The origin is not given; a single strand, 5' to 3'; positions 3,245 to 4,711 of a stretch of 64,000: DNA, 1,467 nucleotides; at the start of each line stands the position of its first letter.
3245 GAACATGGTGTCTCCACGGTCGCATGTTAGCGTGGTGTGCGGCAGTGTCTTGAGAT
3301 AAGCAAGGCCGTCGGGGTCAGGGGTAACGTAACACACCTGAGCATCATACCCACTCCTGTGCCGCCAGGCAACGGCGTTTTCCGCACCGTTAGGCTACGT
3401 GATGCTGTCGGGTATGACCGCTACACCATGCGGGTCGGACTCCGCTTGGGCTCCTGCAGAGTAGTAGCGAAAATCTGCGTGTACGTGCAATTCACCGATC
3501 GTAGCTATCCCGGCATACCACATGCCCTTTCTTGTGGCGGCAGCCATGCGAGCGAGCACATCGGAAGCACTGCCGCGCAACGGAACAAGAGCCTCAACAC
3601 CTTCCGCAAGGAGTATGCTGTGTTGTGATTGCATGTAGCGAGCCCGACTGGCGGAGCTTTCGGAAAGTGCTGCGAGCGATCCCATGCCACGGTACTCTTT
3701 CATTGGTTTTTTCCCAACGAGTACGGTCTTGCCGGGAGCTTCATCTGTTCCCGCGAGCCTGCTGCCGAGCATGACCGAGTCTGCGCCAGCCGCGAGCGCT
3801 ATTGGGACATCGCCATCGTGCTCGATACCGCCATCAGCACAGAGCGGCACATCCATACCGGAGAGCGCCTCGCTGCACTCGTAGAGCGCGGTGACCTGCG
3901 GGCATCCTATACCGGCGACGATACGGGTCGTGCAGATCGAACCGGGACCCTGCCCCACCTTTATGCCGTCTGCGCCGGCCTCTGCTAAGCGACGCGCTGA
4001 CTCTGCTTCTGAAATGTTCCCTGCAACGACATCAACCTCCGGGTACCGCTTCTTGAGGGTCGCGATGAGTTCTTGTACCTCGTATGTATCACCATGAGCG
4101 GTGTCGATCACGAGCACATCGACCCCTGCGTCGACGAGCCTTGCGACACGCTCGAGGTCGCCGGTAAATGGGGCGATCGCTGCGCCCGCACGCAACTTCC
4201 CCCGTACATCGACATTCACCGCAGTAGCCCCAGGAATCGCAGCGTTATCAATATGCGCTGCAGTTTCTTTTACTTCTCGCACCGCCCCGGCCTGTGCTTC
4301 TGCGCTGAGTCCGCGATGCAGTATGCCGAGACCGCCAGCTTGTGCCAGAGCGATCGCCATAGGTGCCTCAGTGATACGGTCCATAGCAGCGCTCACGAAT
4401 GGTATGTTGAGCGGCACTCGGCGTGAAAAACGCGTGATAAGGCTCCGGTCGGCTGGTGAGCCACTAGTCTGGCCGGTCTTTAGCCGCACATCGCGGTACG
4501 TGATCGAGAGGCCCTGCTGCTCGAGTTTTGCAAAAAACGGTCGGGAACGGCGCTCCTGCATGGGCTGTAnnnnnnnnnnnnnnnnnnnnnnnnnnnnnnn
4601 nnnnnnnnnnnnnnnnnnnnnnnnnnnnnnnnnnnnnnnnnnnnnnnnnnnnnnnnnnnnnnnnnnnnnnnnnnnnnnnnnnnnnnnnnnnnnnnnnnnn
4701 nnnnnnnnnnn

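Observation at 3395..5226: TIR-like (ThsB/DUF1863-type) gene placed 8 nt upstream of a CBS-less IMP dehydrogenase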

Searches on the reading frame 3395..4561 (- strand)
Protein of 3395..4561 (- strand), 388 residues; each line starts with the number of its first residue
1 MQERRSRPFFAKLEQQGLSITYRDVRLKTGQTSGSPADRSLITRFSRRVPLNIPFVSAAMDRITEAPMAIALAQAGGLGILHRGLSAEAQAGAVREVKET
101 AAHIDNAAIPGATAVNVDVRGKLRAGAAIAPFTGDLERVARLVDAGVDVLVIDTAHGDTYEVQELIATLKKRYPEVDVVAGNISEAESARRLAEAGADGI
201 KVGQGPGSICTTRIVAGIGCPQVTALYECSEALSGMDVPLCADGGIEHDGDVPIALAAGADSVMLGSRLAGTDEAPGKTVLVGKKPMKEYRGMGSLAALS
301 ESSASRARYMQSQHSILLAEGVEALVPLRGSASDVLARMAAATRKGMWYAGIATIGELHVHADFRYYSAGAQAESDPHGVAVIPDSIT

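Call 3: search_protein_families(library=pfam, proteins=[window:3395-4561:-], max_evalue=1)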
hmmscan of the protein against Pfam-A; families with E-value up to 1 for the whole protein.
window:3395-4561:- (388 aa): 15 families
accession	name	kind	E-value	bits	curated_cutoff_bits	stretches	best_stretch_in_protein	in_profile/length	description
PF00478.31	IMPDH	-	5.5e-120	400.9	25.6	1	20-378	2-345/345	IMP dehydrogenase / GMP reductase domain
PF03060.21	NMO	-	4.3e-12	46.5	28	1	51-280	10-236/331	Nitronate monooxygenase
PF01070.24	FMN_dh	-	1e-08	35.1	24.9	1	166-267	210-303/350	FMN-dependent dehydrogenase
PF01645.23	Glu_synthase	-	3.3e-05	23.7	20.4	1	160-267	189-305/369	Conserved region in glutamate synthase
PF00977.27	His_biosynth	-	0.00013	21.9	23.6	1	232-268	68-104/228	Histidine biosynthesis protein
PF04131.20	NanE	-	0.0055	16.4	27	1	68-269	4-176/192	Putative N-acetylmannosamine-6-phosphate epimerase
PF01884.23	PcrB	-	0.015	15.2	23.9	1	154-203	161-208/226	PcrB family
PF05690.20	ThiG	-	0.017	14.9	23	1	188-274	136-212/247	Thiazole biosynthesis protein ThiG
PF01729.25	QRPTase_C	-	0.018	15.2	23.1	1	135-204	89-156/169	Quinolinate phosphoribosyl transferase, C-terminal domain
PF02310.24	B12-binding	-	0.023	15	32.1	1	139-206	44-114/121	B12 binding domain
PF00224.27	PK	-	0.037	13.5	30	1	128-173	9-54/328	Pyruvate kinase, barrel domain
PF00218.27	IGPS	-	0.041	13.5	27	0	163-202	48-87/254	Indole-3-glycerol phosphate synthase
PF07521.17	RMMBL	-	0.1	13.1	21.6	1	155-197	16-56/63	Zn-dependent metallo-hydrolase RNA specificity domain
PF13472.12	Lipase_GDSL_2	-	0.12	13.3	32.9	1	100-185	32-113/178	GDSL-like Lipase/Acylhydrolase family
PF01081.25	Aldolase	-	0.29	11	27.8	0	140-199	27-83/196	KDPG and KHG aldolase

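Call 4: search_protein_families(library=padloc, proteins=[window:3395-4561:-], max_evalue=1)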
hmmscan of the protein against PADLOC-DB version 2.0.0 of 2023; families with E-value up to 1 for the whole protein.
window:3395-4561:- (388 aa): 0 families

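Call 5: search_protein_families(library=ncbifam, proteins=[window:3395-4561:-], max_evalue=1)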
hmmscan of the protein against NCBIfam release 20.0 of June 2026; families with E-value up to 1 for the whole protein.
window:3395-4561:- (388 aa): 42 families (the best 25 are shown)
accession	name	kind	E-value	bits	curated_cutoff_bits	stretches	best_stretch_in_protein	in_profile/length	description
TIGR01302.1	IMP_dehydrog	equivalog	3.3e-108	362.5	481.5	2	118-359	208-449/450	IMP dehydrogenase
NF005311.0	PRK06843.1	equivalog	3.7e-91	306.1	779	2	117-383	136-403/404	inosine 5-monophosphate dehydrogenase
NF005869.0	PRK07807.1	equivalog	4.4e-64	217.3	549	2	116-377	209-474/479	GuaB1 family IMP dehydrogenase-related protein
NF052358.1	GMPRedGuaB1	equivalog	1.6e-62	212.2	675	2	116-376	209-473/479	GMP reductase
NF005493.0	PRK07107.1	equivalog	3.2e-59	200.8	585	2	118-382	227-493/502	IMP dehydrogenase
TIGR01303.1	IMP_DH_rel_1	equivalog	8.6e-55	186.5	562.75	2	116-377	207-472/475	GuaB1 family IMP dehydrogenase-related protein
NF003470.0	PRK05096.1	equivalog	2.5e-45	155.2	397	1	38-364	32-333/347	GMP reductase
TIGR01305.1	GMP_reduct_1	equivalog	1e-41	143.1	492.15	1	36-364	29-332/343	GMP reductase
NF003966.0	PRK05458.1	equivalog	3.3e-41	141.7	344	1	51-358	37-309/327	GMP reductase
TIGR01306.1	GMP_reduct_2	equivalog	7.5e-37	127.5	465.65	1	50-355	32-302/321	GMP reductase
TIGR01304.1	IMP_DH_rel_2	equivalog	4.9e-27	95.1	342.1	1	51-285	43-302/365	GuaB3 family IMP dehydrogenase-related protein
TIGR03151.1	enACPred_II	equivalog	3.2e-06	26.6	453.1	1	47-274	6-198/307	enoyl-[acyl-carrier-protein] reductase FabK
NF003198.0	PRK04169.1-2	subfamily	1.1e-05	24.7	247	1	155-204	177-227/249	geranylgeranylglyceryl/heptaprenylglyceryl phosphate synthase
NF002231.0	PRK01130.1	subfamily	1.1e-05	24.6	189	1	133-273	83-217/230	putative N-acetylmannosamine-6-phosphate 2-epimerase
NF008398.0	PRK11197.1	subfamily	6.3e-05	21.9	376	1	178-268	248-331/381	L-lactate dehydrogenase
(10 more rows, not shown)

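Call 13: find_homologous_proteins(query=window:3395-4561:-, max_evalue=1e-30)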
Query window:3395-4561:- (388 aa): 7999 proteins with E <= 1e-30 among 8000 candidates; the best 120 are listed.
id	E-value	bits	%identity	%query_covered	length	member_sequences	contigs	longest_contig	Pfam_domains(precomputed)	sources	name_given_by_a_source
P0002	6.2e-245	830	100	100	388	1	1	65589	PF01070.25,PF00478.32,PF03060.22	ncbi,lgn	-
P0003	1.1e-167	576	78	70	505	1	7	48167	PF01070.25,PF00478.32,PF03060.22,PF00977.28,PF00571.34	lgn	-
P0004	4.1e-121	423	59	69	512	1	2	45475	PF01070.25,PF00478.32,PF03060.22,PF00571.34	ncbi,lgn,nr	ncbi:MAG: IMP dehydrogenase [Candidatus Liptonbacteria bacterium]|nr:IMP dehydrogenase [Candidatus L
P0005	1.3e-119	418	57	72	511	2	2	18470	PF01070.25,PF00478.32,PF03060.22,PF00571.34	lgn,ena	-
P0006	3.9e-119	416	58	69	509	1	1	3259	PF01070.25,PF00478.32,PF03060.22,PF00571.34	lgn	-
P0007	4.1e-119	416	58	70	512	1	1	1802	PF01070.25,PF00478.32,PF03060.22,PF00571.34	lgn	-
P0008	4.5e-119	416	58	70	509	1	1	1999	PF01070.25,PF00478.32,PF03060.22,PF00571.34,PF01645.24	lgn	-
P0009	9.4e-119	415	59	69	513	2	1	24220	PF01070.25,PF00478.32,PF03060.22,PF00571.34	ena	-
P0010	3.7e-118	413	59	69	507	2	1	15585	PF01070.25,PF00478.32,PF03060.22,PF00571.34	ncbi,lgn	-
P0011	2.5e-117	410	50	87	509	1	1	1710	PF01070.25,PF00478.32,PF03060.22,PF00571.34,PF01645.24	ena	-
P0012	4.9e-117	409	59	70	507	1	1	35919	PF01070.25,PF00478.32,PF03060.22,PF00571.34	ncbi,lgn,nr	ncbi:MAG: IMP dehydrogenase [bacterium]|nr:IMP dehydrogenase [bacterium]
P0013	8.8e-117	408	57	70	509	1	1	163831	PF01070.25,PF00478.32,PF03060.22,PF00571.34,PF01645.24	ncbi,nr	ncbi:MAG: IMP dehydrogenase [Patescibacteria group bacterium]|nr:IMP dehydrogenase [Patescibacteria 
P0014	2.8e-116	407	58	70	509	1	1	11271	PF01070.25,PF00478.32,PF03060.22,PF00571.34,PF01645.24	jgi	-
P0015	5.9e-116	406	59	70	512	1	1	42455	PF01070.25,PF00478.32,PF03060.22,PF00571.34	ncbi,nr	ncbi:MAG: IMP dehydrogenase [bacterium]|nr:IMP dehydrogenase [bacterium]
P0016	8.2e-116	405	56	70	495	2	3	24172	PF01070.25,PF00478.32,PF03060.22,PF00571.34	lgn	-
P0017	8.9e-116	405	58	69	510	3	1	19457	PF01070.25,PF00478.32,PF03060.22,PF00571.34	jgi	jgi:IMP dehydrogenase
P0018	1.2e-115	405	56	70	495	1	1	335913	PF01070.25,PF00478.32,PF03060.22,PF00571.34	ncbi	-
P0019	2.3e-115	404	58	70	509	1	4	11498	PF01070.25,PF00478.32,PF03060.22,PF00571.34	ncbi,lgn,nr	ncbi:IMP dehydrogenase [Patescibacteria group bacterium]|nr:IMP dehydrogenase [Patescibacteria group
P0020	3.2e-115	403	58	70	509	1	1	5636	PF01070.25,PF00478.32,PF03060.22,PF00571.34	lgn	-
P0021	3.3e-115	403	56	70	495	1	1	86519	PF01070.25,PF00478.32,PF03060.22,PF00571.34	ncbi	-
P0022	3.4e-115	403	56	70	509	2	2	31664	PF01070.25,PF00478.32,PF03060.22,PF00571.34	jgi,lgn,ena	-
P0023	3.5e-115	403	55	70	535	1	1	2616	PF01070.25,PF00478.32,PF03060.22,PF00571.34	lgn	-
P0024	3.7e-115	403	57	72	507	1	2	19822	PF01070.25,PF00478.32,PF03060.22,PF00571.34,PF01645.24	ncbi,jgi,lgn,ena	-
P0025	4.4e-115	403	57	69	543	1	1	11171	PF01070.25,PF00478.32,PF03060.22,PF00571.34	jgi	-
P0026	6.1e-115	402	58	69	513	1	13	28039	PF01070.25,PF00478.32,PF03060.22,PF00571.34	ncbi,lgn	-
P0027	6.1e-115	402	57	70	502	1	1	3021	PF01070.25,PF00478.32,PF03060.22,PF00977.28,PF00571.34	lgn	-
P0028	6.3e-115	402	57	69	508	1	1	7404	PF01070.25,PF00478.32,PF03060.22,PF00571.34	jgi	-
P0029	1.7e-114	401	56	70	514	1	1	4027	PF01070.25,PF00478.32,PF03060.22,PF00571.34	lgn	-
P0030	1.7e-114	401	56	71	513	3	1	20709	PF01070.25,PF00478.32,PF03060.22,PF00571.34,PF01645.24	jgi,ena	-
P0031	2.2e-114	400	57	70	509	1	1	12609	PF01070.25,PF00478.32,PF03060.22,PF00571.34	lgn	-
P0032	2.5e-114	400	58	70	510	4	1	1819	PF01070.25,PF00478.32,PF03060.22,PF00571.34,PF01645.24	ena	-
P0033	2.6e-114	400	55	71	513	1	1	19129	PF01070.25,PF00478.32,PF03060.22,PF00571.34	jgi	-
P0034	5.2e-114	399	48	87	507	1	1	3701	PF01070.25,PF00478.32,PF03060.22,PF00571.34,PF01645.24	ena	-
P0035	5.4e-114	399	56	70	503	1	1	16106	PF01070.25,PF00478.32,PF03060.22,PF00571.34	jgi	jgi:IMP dehydrogenase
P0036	5.8e-114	399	56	70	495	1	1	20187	PF01070.25,PF00478.32,PF03060.22,PF00571.34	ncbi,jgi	ncbi:MAG: IMP dehydrogenase [Candidatus Paceibacterota bacterium]|jgi:IMP dehydrogenase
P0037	6.4e-114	399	56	69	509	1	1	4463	PF01070.25,PF00478.32,PF03060.22,PF00571.34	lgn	-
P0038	8.9e-114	398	55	70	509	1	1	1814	PF01070.25,PF00478.32,PF03060.22,PF00571.34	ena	-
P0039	1.4e-113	398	57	71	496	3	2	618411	PF01070.25,PF00478.32,PF03060.22,PF00571.34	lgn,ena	-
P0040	1.6e-113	398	58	70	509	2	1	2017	PF01070.25,PF00478.32,PF03060.22,PF00571.34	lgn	-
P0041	3.2e-113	397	56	69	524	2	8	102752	PF01070.25,PF00478.32,PF03060.22,PF00571.34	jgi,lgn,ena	-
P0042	3.6e-113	396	55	70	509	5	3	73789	PF01070.25,PF00478.32,PF03060.22,PF00571.34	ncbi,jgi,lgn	jgi:IMP dehydrogenase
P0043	4.8e-113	396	54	71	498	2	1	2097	PF01070.25,PF00478.32,PF03060.22,PF00571.34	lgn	-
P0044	5.5e-113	396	56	71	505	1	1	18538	PF01070.25,PF00478.32,PF03060.22,PF00571.34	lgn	-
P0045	6.7e-113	396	55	71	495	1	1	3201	PF01070.25,PF00478.32,PF03060.22,PF00571.34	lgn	-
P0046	6.8e-113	396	53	71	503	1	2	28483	PF01070.25,PF00478.32,PF03060.22,PF00571.34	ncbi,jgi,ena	-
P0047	7.4e-113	395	55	70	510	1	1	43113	PF01070.25,PF00478.32,PF03060.22,PF00571.34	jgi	jgi:IMP dehydrogenase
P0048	8.5e-113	395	58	70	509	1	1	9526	PF01070.25,PF00478.32,PF03060.22,PF00571.34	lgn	-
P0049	1.7e-112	394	55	70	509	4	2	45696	PF01070.25,PF00478.32,PF03060.22,PF00571.34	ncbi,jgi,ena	ncbi:MAG: IMP dehydrogenase [Patescibacteria group bacterium]|jgi:IMP dehydrogenase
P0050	6.8e-112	392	57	70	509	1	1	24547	PF01070.25,PF00478.32,PF03060.22,PF00571.34,PF01645.24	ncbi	ncbi:MAG: IMP dehydrogenase [Candidatus Falkowbacteria bacterium]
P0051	7.8e-112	392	55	70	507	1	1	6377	PF01070.25,PF00478.32,PF03060.22,PF00571.34,PF01645.24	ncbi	ncbi:MAG: IMP dehydrogenase [Candidatus Falkowbacteria bacterium]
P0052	1.4e-111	391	54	71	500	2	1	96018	PF01070.25,PF00478.32,PF03060.22,PF00571.34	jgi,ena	jgi:IMP dehydrogenase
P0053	1.5e-111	391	55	70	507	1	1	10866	PF01070.25,PF00478.32,PF03060.22,PF00571.34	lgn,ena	-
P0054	1.7e-111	391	54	69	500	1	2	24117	PF01070.25,PF00478.32,PF03060.22,PF00571.34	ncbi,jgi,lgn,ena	-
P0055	1.7e-111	391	54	70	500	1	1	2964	PF01070.25,PF00478.32,PF03060.22,PF00571.34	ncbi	-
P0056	2.0e-111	391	56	70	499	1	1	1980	PF01070.25,PF00478.32,PF03060.22,PF00571.34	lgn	-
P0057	3.1e-111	390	54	70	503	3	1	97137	PF01070.25,PF00478.32,PF03060.22,PF00571.34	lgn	-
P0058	4.3e-111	390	54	70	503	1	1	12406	PF01070.25,PF00478.32,PF03060.22,PF00571.34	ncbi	-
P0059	4.9e-111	389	53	74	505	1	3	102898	PF01070.25,PF00478.32,PF03060.22,PF00571.34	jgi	jgi:IMP dehydrogenase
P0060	5.1e-111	389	54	70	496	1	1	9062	PF01070.25,PF00478.32,PF03060.22,PF00571.34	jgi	-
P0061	6.1e-111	389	55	70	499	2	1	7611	PF01070.25,PF00478.32,PF03060.22,PF00571.34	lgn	-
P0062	6.4e-111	389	52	70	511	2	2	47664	PF01070.25,PF00478.32,PF03060.22,PF00571.34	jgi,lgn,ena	-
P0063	7.7e-111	389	55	70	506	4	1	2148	PF01070.25,PF00478.32,PF03060.22,PF00571.34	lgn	-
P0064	8.1e-111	389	53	70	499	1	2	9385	PF01070.25,PF00478.32,PF03060.22,PF00571.34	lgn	-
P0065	8.8e-111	389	54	70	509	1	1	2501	PF01070.25,PF00478.32,PF03060.22,PF00571.34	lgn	-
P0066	9.0e-111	389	53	70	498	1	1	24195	PF01070.25,PF00478.32,PF03060.22,PF00571.34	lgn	-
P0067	1.1e-110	388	54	70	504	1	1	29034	PF01070.25,PF00478.32,PF03060.22,PF00571.34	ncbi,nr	ncbi:MAG: IMP dehydrogenase [Candidatus Staskawiczbacteria bacterium]|nr:IMP dehydrogenase [Candidat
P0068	1.2e-110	388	54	71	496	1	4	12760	PF01070.25,PF00478.32,PF03060.22,PF00571.34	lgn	-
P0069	1.8e-110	388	55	71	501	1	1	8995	PF01070.25,PF00478.32,PF03060.22,PF00571.34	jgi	jgi:IMP dehydrogenase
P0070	1.8e-110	388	56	70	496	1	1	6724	PF01070.25,PF00478.32,PF03060.22,PF00571.34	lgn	-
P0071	2.1e-110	387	55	69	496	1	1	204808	PF01070.25,PF00478.32,PF03060.22,PF00571.34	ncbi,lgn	-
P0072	2.1e-110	387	54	70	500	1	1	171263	PF01070.25,PF00478.32,PF03060.22,PF00571.34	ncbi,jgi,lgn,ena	jgi:IMP dehydrogenase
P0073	2.5e-110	387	56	70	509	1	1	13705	PF01070.25,PF00478.32,PF03060.22,PF00571.34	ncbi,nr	ncbi:MAG: IMP dehydrogenase [bacterium]|nr:IMP dehydrogenase [bacterium]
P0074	4.4e-110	386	55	68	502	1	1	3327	PF00478.32,PF03060.22,PF00571.34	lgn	-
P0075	5.2e-110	386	54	70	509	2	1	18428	PF01070.25,PF00478.32,PF03060.22,PF00571.34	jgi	-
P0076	5.6e-110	386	53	71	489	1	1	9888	PF01070.25,PF00478.32,PF03060.22,PF00571.34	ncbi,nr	ncbi:IMP dehydrogenase [bacterium]|nr:MAG: IMP dehydrogenase [bacterium]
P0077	6.0e-110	386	49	84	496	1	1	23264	PF01070.25,PF00478.32,PF03060.22,PF00571.34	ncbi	-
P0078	9.6e-110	385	54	71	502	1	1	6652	PF01070.25,PF00478.32,PF03060.22,PF00571.34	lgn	-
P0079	9.7e-110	385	54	70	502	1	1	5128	PF01070.25,PF00478.32,PF03060.22,PF00571.34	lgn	-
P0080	9.8e-110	385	55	72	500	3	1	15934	PF01070.25,PF00478.32,PF03060.22,PF00571.34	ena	-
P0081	9.8e-110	385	53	70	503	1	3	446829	PF01070.25,PF00478.32,PF03060.22,PF00571.34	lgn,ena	-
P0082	9.9e-110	385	54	69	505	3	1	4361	PF01070.25,PF00478.32,PF03060.22,PF00571.34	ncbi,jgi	jgi:IMP dehydrogenase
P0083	1.0e-109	385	55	71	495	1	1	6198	PF01070.25,PF00478.32,PF03060.22,PF00571.34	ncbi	-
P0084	1.3e-109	385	48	78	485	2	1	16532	PF01070.25,PF00478.32,PF03060.22,PF00571.34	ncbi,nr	ncbi:IMP dehydrogenase [Candidatus Woesearchaeota archaeon]|nr:IMP dehydrogenase [Candidatus Woesear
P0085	1.3e-109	385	53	71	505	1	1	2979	PF01070.25,PF00478.32,PF03060.22,PF00571.34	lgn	-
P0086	1.4e-109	385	56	69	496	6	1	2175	PF01070.25,PF00478.32,PF03060.22,PF00571.34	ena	-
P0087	1.4e-109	385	56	70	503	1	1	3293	PF01070.25,PF00478.32,PF03060.22,PF00571.34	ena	-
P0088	1.6e-109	385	55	70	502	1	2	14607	PF01070.25,PF00478.32,PF03060.22,PF00571.34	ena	-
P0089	1.6e-109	385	55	70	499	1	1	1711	PF01070.25,PF00478.32,PF03060.22,PF00571.34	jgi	jgi:IMP dehydrogenase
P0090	1.6e-109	384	55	70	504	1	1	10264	PF01070.25,PF00478.32,PF03060.22,PF00571.34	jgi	jgi:IMP dehydrogenase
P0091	1.7e-109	384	54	70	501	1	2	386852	PF01070.25,PF00478.32,PF03060.22,PF00571.34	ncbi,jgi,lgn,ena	-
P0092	1.9e-109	384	53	70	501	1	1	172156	PF01070.25,PF00478.32,PF03060.22,PF00571.34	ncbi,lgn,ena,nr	ncbi:MAG: IMP dehydrogenase [Parcubacteria group bacterium Gr01-1014_38]|nr:MAG: IMP dehydrogenase [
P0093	2.7e-109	384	55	69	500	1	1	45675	PF01070.25,PF00478.32,PF03060.22,PF00571.34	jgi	jgi:IMP dehydrogenase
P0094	2.7e-109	384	53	71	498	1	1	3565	PF01070.25,PF00478.32,PF03060.22,PF00571.34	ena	-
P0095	2.9e-109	384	55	71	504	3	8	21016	PF01070.25,PF00478.32,PF00571.34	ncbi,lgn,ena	-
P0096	3.0e-109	384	54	70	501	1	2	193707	PF01070.25,PF00478.32,PF03060.22,PF00571.34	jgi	jgi:IMP dehydrogenase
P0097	3.3e-109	383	55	70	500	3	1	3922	PF01070.25,PF00478.32,PF03060.22,PF00571.34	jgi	-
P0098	3.3e-109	383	55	68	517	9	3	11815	PF01070.25,PF00478.32,PF03060.22,PF00571.34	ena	-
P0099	4.2e-109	383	53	73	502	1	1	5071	PF01070.25,PF00478.32,PF03060.22,PF00571.34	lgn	-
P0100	4.7e-109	383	55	70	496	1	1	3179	PF01070.25,PF00478.32,PF03060.22,PF00571.34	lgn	-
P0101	5.3e-109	383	55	70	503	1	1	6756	PF00478.32,PF03060.22,PF00571.34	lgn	-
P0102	6.9e-109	382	52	71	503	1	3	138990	PF00478.32,PF03060.22,PF00571.34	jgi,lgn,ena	-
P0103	6.9e-109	382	55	70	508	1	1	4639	PF01070.25,PF00478.32,PF03060.22,PF00571.34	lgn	-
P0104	7.3e-109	382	54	71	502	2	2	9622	PF00478.32,PF03060.22,PF00571.34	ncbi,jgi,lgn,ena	-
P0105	7.4e-109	382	54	70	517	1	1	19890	PF01070.25,PF00478.32,PF03060.22,PF00571.34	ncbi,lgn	-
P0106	7.6e-109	382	54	70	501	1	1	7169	PF01070.25,PF00478.32,PF03060.22,PF00571.34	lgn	-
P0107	9.4e-109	382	55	70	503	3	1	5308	PF01070.25,PF00478.32,PF03060.22,PF00571.34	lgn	-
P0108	1.0e-108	382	57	69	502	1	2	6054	PF01070.25,PF00478.32,PF03060.22,PF00571.34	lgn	-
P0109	1.1e-108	382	55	69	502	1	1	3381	PF01070.25,PF00478.32,PF03060.22,PF00571.34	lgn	-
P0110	1.5e-108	381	53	71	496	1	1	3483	PF01070.25,PF00478.32,PF03060.22,PF00571.34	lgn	-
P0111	1.9e-108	381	53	70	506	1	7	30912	PF01070.25,PF00478.32,PF03060.22,PF00571.34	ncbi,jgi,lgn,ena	jgi:IMP dehydrogenase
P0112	2.0e-108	381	52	70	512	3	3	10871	PF01070.25,PF00478.32,PF03060.22,PF00571.34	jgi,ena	-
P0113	2.2e-108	381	56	69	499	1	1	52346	PF01070.25,PF00478.32,PF03060.22,PF00571.34,PF01645.24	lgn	-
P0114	2.3e-108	381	55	70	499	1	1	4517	PF01070.25,PF00478.32,PF03060.22,PF00977.28,PF00571.34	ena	-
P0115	2.3e-108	381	52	72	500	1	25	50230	PF01070.25,PF00478.32,PF03060.22,PF00571.34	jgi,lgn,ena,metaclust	metaclust:\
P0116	2.6e-108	381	53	70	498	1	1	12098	PF01070.25,PF00478.32,PF03060.22,PF00571.34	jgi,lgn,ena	-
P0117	3.5e-108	380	54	70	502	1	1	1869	PF01070.25,PF00478.32,PF03060.22,PF00571.34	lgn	-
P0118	4.3e-108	380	55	70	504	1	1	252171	PF01070.25,PF00478.32,PF03060.22,PF00571.34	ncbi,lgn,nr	ncbi:IMP dehydrogenase [Candidatus Falkowbacteria bacterium]|nr:IMP dehydrogenase [Candidatus Falkow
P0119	4.4e-108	380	51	71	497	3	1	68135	PF01070.25,PF00478.32,PF03060.22,PF00571.34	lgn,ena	-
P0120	4.4e-108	380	53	71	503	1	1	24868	PF01070.25,PF00478.32,PF03060.22,PF00571.34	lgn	-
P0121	5.8e-108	379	55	71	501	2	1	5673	PF00478.32,PF03060.22,PF00571.34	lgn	-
